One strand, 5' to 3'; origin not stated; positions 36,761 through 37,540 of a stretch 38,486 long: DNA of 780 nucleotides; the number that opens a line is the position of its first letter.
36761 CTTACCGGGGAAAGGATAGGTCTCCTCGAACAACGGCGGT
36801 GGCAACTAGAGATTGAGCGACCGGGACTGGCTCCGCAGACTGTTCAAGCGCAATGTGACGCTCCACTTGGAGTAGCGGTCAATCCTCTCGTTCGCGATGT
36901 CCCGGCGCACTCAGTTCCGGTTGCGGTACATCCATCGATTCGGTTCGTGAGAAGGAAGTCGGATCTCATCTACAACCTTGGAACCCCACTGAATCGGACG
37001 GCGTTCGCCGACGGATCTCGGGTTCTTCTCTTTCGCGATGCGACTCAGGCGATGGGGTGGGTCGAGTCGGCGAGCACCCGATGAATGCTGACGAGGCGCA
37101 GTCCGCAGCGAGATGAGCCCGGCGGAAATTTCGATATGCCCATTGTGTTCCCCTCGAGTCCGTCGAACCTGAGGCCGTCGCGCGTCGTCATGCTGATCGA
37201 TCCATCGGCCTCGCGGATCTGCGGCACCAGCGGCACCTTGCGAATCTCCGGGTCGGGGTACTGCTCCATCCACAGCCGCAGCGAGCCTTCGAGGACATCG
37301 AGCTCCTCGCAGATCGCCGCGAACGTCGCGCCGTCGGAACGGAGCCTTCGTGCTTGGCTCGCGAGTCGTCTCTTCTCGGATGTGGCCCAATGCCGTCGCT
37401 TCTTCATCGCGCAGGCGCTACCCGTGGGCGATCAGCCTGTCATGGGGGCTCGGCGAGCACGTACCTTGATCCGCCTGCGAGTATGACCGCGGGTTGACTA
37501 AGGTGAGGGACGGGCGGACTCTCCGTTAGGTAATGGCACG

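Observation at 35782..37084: Translationally overlapping TIR and soluble macro-like pair: Thoeris-like signalling or a DarTG-like toxin/antidote logic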

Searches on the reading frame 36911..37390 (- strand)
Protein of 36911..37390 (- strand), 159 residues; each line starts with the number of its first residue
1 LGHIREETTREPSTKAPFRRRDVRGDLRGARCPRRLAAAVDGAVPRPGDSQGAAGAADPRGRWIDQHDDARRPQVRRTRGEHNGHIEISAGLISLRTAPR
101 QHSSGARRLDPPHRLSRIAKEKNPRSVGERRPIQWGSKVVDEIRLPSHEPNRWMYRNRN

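Call 70: search_protein_families(library=ncbifam, proteins=[window:36911-37390:-], max_evalue=0.01)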
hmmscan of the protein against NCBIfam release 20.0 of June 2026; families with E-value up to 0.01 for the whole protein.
window:36911-37390:- (159 aa): 0 families
